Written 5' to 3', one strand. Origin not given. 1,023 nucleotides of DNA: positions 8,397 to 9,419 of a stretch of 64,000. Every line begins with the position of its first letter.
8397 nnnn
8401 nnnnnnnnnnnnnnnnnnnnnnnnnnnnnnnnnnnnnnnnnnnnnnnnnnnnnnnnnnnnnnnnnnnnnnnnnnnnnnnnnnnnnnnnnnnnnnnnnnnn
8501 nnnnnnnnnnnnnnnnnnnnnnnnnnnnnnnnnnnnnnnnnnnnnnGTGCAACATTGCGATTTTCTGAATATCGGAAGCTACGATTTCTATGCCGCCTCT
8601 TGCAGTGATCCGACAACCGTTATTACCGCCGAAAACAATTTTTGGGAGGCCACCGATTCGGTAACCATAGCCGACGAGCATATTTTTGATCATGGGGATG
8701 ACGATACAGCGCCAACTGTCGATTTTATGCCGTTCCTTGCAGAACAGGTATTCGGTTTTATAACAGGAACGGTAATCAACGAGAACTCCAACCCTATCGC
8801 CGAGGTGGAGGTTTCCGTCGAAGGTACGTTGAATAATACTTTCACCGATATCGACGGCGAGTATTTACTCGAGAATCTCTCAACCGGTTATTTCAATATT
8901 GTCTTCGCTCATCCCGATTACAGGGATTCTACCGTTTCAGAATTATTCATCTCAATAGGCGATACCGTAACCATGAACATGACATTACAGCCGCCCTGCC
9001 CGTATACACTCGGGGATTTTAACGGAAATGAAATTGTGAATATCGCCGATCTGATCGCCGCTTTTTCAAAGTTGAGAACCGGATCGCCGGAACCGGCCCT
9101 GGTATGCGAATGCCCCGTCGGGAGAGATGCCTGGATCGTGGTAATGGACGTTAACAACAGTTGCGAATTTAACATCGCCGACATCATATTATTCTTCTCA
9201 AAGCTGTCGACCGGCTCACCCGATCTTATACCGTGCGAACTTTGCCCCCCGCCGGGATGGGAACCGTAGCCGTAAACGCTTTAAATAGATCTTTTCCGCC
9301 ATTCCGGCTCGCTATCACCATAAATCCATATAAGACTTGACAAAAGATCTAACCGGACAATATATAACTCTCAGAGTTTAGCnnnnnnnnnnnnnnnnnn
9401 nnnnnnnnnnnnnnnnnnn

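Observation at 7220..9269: Undescribed Cys-containing dockerin-like C-terminal module on clustered secreted proteins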

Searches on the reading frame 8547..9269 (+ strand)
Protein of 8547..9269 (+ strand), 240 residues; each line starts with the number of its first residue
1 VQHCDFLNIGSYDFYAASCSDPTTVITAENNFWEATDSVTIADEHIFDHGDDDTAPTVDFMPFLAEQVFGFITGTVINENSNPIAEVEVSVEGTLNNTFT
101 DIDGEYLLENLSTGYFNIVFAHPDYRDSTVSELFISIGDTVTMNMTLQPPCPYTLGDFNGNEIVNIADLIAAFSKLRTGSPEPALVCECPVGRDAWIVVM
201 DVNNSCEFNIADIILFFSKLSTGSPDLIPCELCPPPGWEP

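Call 3: search_protein_families(library=pfam, proteins=[window:8547-9269:+], max_evalue=1)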
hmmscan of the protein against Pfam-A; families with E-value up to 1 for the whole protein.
window:8547-9269:+ (240 aa): 6 families
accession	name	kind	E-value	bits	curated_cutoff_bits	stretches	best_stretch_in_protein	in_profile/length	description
PF13620.12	CarboxypepD_reg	-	4.2e-14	53.1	32.3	1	72-148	2-82/82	Carboxypeptidase regulatory-like domain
PF13715.12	CarbopepD_reg_2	-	2.2e-10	40.8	32.2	1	72-130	1-60/88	CarboxypepD_reg-like domain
PF17210.9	SdrD_B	-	0.00077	20.1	29.7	1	78-129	18-73/112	SdrD B-like domain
PF25020.1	TTR_TEN1-4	-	0.055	13.8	27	1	67-143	4-81/86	Teneurin TTR-like domain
PF09430.16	EMC7_beta-sandw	-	0.14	12.8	26.6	1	81-126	4-51/122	ER membrane protein complex subunit 7, beta-sandwich domain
PF16371.11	MetallophosN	-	0.2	12.3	35.6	1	74-116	1-40/77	N terminal of Calcineurin-like phosphoesterase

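Call 6: search_protein_families(library=ncbifam, proteins=[window:8547-9269:+], max_evalue=10)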
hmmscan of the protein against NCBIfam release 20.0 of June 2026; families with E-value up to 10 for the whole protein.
window:8547-9269:+ (240 aa): 1 family
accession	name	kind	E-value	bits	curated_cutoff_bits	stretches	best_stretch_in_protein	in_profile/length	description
TIGR04056.1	OMP_RagA_SusC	subfamily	3.8e-06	25.5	368.25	1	72-120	3-49/981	SusC/RagA family TonB-linked outer membrane protein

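Call 46: find_encoding_contigs(protein=window:8547-9269:+, flank=10000, max_places=4)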
Protein window:8547-9269:+ (240 aa): no gene with exactly this product is on record in the collection.

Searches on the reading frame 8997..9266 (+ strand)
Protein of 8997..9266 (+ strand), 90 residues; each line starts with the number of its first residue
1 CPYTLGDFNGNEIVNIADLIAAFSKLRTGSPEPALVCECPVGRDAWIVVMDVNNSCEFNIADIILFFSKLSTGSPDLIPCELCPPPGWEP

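Call 5: search_protein_families(library=pfam, proteins=[window:8997-9266:+], max_evalue=10)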
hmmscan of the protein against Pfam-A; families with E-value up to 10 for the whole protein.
seq(90 aa): 1 family
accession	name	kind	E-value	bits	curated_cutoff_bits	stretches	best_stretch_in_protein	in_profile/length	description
PF00404.24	Dockerin_1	-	0.12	13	22.9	1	5-20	1-16/57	Dockerin type I domain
